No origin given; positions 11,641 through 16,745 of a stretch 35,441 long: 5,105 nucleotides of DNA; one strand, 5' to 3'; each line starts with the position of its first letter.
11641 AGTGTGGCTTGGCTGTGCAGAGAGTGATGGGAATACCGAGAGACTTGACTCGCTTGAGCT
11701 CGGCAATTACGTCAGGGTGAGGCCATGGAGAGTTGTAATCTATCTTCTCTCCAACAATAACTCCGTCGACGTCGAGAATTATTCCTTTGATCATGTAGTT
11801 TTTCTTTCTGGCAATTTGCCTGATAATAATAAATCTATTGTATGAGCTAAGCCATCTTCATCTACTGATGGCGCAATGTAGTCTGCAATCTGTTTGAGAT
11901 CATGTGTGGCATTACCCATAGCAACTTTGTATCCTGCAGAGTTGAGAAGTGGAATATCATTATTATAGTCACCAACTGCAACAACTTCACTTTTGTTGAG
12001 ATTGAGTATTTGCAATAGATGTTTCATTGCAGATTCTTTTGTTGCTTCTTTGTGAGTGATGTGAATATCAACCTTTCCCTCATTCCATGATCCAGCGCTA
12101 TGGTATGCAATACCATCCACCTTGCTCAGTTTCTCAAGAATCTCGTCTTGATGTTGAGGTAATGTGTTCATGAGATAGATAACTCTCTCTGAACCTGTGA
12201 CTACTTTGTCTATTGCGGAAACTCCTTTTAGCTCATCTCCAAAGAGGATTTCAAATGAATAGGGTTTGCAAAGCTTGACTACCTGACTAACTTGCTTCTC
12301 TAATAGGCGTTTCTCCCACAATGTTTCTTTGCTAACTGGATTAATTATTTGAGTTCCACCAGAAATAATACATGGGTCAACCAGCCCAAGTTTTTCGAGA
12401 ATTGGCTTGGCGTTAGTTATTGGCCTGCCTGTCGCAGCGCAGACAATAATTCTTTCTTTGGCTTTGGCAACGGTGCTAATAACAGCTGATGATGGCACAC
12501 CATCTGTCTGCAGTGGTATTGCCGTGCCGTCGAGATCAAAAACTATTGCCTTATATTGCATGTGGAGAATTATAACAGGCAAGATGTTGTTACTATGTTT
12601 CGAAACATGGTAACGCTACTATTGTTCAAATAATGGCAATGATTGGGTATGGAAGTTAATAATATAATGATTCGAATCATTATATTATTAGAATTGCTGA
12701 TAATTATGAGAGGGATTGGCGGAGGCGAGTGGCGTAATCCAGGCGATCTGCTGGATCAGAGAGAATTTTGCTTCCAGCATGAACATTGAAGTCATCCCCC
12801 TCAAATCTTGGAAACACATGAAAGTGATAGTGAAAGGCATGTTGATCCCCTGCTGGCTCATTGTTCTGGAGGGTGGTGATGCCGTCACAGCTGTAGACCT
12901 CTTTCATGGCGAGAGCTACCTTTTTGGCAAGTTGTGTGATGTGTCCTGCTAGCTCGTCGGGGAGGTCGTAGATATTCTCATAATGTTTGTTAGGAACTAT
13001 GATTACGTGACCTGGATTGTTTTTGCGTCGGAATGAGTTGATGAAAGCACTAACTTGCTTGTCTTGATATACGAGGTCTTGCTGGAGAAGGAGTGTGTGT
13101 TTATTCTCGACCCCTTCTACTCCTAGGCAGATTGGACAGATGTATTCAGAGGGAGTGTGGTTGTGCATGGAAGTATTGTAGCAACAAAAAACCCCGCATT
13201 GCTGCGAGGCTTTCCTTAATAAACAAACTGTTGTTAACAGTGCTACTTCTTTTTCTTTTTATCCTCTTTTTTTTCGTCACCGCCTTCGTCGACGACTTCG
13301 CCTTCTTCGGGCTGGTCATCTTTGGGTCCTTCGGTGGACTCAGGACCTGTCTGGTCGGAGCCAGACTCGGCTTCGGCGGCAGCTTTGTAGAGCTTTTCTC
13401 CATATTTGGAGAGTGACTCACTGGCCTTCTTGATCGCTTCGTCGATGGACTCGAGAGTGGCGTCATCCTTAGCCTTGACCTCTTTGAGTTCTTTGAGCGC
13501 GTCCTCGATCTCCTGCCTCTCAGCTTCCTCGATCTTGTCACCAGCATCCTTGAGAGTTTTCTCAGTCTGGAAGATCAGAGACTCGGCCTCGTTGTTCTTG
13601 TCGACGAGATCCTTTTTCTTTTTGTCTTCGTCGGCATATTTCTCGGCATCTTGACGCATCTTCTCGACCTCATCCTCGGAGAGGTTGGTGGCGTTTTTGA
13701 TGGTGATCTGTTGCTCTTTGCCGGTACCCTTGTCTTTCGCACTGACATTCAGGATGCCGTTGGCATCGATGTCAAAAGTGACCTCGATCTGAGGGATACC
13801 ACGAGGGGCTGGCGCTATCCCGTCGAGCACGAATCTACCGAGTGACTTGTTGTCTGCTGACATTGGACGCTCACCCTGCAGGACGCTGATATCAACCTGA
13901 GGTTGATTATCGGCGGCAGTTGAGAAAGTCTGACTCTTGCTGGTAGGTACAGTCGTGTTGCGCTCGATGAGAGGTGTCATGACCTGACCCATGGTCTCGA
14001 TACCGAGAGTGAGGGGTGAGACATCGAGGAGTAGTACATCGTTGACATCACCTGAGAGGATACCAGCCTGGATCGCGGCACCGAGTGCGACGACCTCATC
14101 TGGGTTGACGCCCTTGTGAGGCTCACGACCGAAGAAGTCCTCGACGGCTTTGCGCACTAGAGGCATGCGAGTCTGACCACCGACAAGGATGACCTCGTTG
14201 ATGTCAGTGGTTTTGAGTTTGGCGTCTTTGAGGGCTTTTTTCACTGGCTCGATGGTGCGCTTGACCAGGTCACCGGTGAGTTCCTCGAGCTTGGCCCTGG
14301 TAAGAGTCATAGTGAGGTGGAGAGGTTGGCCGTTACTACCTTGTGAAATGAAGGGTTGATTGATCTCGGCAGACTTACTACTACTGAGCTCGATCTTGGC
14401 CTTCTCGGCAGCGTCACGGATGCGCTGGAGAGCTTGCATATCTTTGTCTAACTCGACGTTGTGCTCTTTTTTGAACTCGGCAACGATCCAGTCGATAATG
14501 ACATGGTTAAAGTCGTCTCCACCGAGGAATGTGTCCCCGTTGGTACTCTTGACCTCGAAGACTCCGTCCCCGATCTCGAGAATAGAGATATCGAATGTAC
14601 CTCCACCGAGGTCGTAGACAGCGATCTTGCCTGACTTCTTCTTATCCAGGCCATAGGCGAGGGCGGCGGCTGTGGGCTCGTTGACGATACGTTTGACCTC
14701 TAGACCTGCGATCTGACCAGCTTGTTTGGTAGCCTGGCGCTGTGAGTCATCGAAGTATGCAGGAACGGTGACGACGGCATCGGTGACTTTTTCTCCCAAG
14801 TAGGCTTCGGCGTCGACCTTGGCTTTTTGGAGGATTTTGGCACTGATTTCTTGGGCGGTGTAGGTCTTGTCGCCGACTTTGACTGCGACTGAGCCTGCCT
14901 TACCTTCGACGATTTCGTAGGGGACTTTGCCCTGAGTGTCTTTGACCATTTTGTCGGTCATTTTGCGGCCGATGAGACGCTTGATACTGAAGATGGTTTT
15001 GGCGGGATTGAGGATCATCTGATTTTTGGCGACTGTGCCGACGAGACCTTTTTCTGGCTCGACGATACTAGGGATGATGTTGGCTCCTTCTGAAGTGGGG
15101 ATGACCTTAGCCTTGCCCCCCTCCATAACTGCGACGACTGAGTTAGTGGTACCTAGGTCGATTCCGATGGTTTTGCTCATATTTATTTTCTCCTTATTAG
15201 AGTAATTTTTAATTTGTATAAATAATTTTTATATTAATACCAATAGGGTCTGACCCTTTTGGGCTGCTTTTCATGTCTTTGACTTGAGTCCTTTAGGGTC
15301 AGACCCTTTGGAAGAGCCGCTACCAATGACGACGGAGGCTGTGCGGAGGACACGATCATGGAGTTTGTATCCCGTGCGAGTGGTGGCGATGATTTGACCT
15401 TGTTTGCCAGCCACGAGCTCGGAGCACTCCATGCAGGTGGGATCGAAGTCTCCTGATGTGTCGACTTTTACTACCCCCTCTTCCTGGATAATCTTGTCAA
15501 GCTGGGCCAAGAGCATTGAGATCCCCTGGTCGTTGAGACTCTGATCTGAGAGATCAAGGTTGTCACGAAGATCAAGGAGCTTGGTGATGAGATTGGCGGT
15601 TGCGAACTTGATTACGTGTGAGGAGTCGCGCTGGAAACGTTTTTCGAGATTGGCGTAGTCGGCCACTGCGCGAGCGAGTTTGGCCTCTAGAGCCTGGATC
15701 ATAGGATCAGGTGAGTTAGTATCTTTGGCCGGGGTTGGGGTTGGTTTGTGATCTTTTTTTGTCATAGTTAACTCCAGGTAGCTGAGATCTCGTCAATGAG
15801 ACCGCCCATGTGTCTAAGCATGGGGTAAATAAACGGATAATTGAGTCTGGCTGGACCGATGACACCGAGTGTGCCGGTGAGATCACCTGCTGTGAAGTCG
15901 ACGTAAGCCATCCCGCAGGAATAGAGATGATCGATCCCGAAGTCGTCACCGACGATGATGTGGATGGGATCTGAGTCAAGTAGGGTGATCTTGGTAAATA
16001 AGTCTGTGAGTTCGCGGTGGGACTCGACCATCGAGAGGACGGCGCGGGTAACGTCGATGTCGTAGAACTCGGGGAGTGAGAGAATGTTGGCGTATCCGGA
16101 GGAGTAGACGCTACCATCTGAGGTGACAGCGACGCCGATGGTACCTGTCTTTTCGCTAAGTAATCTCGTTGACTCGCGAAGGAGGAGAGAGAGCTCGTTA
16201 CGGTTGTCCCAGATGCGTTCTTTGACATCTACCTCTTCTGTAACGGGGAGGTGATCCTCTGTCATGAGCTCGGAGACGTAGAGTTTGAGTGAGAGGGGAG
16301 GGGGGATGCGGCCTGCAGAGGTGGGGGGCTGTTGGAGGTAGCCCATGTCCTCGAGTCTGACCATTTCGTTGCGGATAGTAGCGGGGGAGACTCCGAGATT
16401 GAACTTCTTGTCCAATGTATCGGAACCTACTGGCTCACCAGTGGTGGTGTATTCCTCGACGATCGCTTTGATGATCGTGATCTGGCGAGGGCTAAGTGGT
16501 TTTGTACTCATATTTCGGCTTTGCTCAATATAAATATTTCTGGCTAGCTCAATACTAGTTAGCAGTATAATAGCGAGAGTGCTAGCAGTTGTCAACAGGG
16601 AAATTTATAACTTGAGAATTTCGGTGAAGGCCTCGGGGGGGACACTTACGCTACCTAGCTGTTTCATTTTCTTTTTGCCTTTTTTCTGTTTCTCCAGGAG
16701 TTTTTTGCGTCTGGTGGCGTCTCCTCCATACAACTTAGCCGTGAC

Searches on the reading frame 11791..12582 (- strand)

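Call 62: search_protein_families(library=pfam, proteins=[window:11791-12582:-], max_evalue=0.01)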
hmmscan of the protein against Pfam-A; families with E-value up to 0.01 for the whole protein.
window:11791-12582:- (263 aa): 4 families
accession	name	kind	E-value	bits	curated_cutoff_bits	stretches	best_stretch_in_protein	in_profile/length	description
PF08282.18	Hydrolase_3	-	7.7e-42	144.2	20.9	2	146-249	155-255/255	haloacid dehalogenase-like hydrolase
PF05116.19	S6PP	-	4.1e-14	53.2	20.3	1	12-229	4-213/247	Sucrose-6F-phosphate phosphohydrolase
PF00702.32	Hydrolase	-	6.6e-11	43.4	26.4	1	10-217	1-191/191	haloacid dehalogenase-like hydrolase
PF13419.12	HAD_2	-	0.0044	17.6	23.8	0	185-222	140-177/178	Haloacid dehalogenase-like hydrolase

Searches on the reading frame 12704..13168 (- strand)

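Call 62: search_protein_families(library=pfam, proteins=[window:12704-13168:-], max_evalue=0.01)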
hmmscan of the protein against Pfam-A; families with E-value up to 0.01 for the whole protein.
window:12704-13168:- (154 aa): 2 families
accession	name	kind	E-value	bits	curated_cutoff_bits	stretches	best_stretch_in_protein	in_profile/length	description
PF01230.28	HIT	-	1.9e-18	67.4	21.5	1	30-123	6-97/98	HIT domain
PF11969.13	DcpS_C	-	5.6e-05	24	24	1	29-119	13-100/114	Scavenger mRNA decapping enzyme C-term binding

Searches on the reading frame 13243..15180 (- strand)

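Call 9: search_protein_families(library=pfam, proteins=[window:13243-15180:-])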
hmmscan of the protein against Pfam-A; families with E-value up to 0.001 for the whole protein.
window:13243-15180:- (645 aa): 2 families
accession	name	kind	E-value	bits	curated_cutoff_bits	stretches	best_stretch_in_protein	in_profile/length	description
PF00012.26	HSP70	-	8.4e-248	823.9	20.6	1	5-598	2-598/599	Hsp70 protein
PF06723.19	MreB_Mbl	-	2.3e-17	63.3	27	1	108-370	73-317/327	MreB/Mbl protein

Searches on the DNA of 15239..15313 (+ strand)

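Call 70: build_rna_model(alignment_id=A8, structure=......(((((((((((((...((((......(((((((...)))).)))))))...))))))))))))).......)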
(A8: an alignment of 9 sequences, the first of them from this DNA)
Model R2 built from alignment A8 (9 sequences, 77 columns); structure: as given.
model positions 76; base pairs 24; branch points 0; effective number of sequences 1.83; information 0.743 bits per position. Calibrated on 0.2 Mb of random sequence (short: E-values are rough).
structure used (alignment columns):
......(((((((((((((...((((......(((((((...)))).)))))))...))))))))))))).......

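Call 71: search_with_rna_model(model_id=R2, sources=[window, L001, L004, L005, L017, L023, L027, L029, L030, L032, L034, L035], max_evalue=0.1)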
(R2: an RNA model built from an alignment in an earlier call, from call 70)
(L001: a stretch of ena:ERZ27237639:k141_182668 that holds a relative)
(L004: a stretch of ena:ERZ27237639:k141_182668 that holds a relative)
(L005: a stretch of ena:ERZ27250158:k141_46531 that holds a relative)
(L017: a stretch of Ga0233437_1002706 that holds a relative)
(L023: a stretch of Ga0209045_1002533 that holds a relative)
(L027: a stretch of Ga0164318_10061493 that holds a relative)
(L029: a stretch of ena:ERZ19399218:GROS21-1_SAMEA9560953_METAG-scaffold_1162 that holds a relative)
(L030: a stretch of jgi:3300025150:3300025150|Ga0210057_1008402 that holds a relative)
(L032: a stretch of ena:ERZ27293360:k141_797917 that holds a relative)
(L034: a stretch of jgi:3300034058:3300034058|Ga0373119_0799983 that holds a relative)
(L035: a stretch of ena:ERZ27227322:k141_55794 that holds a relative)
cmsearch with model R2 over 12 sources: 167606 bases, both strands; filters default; matches with E-value up to 0.1: 48.
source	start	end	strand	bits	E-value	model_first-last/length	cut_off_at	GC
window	26403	26478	+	100.2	3.4e-27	1-76/76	no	0.51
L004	3601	3676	+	100.2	3.4e-27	1-76/76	no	0.51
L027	1786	1861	-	98.1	1.4e-26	1-76/76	no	0.58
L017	5040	5115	-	96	5.8e-26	1-76/76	no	0.53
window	20215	20290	+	94.3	2e-25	1-76/76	no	0.5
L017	7439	7514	-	91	1.9e-24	1-76/76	no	0.53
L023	1230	1305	+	91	1.9e-24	1-76/76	no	0.53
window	28557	28632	+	89.7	4.7e-24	1-76/76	no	0.51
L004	5755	5830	+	89.7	4.7e-24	1-76/76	no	0.51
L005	2443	2518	+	89.7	4.7e-24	1-76/76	no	0.51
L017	3630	3705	-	86.9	3.3e-23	1-76/76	no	0.51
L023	5060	5135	+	86.9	3.3e-23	1-76/76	no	0.51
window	15239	15313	+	84.5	1.7e-22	1-76/76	no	0.47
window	28921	28996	+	82.5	6.9e-22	1-76/76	no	0.54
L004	6119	6194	+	82.5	6.9e-22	1-76/76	no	0.54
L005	2807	2882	+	82.5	6.9e-22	1-76/76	no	0.54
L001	21031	21106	-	71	2e-18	1-76/76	no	0.53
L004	3601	3676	-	34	2.5e-07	1-76/76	no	0.51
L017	5040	5115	+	31.6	1.4e-06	1-76/76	no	0.53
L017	7439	7514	+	30.3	3.2e-06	1-76/76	no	0.53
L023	1230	1305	-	30.3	3.2e-06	1-76/76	no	0.53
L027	1786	1861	+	29.2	7.1e-06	1-76/76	no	0.58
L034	4655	4739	-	28.7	1e-05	1-76/76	no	0.58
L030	1537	1621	-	27.8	1.8e-05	1-76/76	no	0.59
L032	5527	5611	-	27.8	1.8e-05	1-76/76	no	0.59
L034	3580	3677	-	27.8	1.8e-05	1-76/76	no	0.43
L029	347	413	+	27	3.1e-05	1-76/76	no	0.43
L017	5529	5613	-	26.5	4.4e-05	1-76/76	no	0.59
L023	3131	3215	+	26.5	4.4e-05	1-76/76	no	0.59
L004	6119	6194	-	26.4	4.8e-05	1-76/76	no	0.54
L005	2807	2882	-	26.4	4.8e-05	1-76/76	no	0.54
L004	5755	5830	-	26.2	5.4e-05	1-76/76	no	0.51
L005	2443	2518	-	26.2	5.4e-05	1-76/76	no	0.51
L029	347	413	-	26.2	5.6e-05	1-76/76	no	0.43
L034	3580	3677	+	24.6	0.00017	1-76/76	no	0.43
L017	3630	3705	+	24.5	0.00018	1-76/76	no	0.51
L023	5060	5135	-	24.5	0.00018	1-76/76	no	0.51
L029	902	986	-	22.2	0.00085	1-76/76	no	0.58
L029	1379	1478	-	22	0.001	1-76/76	no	0.57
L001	21031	21106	+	18.2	0.014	1-76/76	no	0.53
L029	7758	7857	-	18.1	0.015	1-76/76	no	0.48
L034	4655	4739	+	16.7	0.038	1-76/76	no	0.58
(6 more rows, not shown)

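Call 78: search_with_rna_model(model_id=R2, source=L036, max_evalue=1)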
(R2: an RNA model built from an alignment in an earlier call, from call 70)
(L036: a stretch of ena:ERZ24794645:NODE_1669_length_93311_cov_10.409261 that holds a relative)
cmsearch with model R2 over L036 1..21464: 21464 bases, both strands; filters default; matches with E-value up to 1: 0.
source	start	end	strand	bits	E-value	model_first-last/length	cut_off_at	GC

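Call 90: search_with_rna_model(model_id=R2, sources=[L037, L038, L039], max_evalue=0.001)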
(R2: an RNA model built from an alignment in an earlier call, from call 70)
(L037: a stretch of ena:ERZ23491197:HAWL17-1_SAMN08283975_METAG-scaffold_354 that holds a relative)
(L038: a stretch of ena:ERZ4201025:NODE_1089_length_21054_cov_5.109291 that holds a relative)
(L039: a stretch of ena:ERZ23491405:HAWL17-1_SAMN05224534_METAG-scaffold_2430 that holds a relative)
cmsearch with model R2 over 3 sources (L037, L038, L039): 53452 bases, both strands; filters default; matches with E-value up to 0.001: 15.
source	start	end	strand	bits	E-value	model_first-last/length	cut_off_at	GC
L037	12546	12621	-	91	5.9e-25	1-76/76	no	0.53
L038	12546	12621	-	91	5.9e-25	1-76/76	no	0.53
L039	12546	12621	-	91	5.9e-25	1-76/76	no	0.53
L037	8716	8791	-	86.9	1e-23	1-76/76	no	0.51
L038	8716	8791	-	86.9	1e-23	1-76/76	no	0.51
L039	8716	8791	-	86.9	1e-23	1-76/76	no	0.51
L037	12546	12621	+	30.3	1e-06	1-76/76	no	0.53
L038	12546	12621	+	30.3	1e-06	1-76/76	no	0.53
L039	12546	12621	+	30.3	1e-06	1-76/76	no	0.53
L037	10636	10720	-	26.5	1.4e-05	1-76/76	no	0.59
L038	10636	10720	-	26.5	1.4e-05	1-76/76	no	0.59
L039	10636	10720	-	26.5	1.4e-05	1-76/76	no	0.59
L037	8716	8791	+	24.5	5.6e-05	1-76/76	no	0.51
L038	8716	8791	+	24.5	5.6e-05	1-76/76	no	0.51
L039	8716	8791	+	24.5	5.6e-05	1-76/76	no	0.51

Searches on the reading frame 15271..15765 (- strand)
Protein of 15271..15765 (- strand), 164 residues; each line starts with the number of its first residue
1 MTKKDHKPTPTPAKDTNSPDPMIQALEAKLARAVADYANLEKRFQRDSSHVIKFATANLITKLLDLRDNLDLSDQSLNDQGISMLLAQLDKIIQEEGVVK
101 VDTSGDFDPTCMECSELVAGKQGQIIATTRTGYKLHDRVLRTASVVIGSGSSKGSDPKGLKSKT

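Call 62: search_protein_families(library=pfam, proteins=[window:15271-15765:-], max_evalue=0.01)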
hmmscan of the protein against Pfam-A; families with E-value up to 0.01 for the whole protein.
window:15271-15765:- (164 aa): 1 family
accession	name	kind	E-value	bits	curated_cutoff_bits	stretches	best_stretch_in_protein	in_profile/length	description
PF01025.24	GrpE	-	4.9e-26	91.8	25.8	1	23-147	27-163/165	GrpE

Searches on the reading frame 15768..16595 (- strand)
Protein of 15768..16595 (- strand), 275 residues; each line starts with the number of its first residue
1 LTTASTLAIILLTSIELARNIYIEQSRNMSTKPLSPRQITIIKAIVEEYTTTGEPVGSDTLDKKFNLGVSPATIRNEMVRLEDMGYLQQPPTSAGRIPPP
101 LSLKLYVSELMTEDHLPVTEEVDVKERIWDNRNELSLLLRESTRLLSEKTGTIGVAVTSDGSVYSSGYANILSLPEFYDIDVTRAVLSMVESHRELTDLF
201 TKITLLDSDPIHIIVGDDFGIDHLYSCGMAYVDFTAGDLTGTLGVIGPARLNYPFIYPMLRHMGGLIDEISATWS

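Call 62: search_protein_families(library=pfam, proteins=[window:15768-16595:-], max_evalue=0.01)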
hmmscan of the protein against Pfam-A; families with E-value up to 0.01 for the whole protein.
window:15768-16595:- (275 aa): 3 families
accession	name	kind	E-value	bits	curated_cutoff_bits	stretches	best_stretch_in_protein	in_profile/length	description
PF01628.27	HrcA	-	1.5e-15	58.2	22.2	1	144-254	107-212/215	HrcA protein C terminal domain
PF01726.22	LexA_DNA_bind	-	0.00033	20.8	23.7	1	32-92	2-61/65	LexA DNA binding domain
PF03444.21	HrcA_DNA-bdg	-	0.0018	18.3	21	1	34-95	2-61/79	Winged helix-turn-helix transcription repressor, HrcA DNA-binding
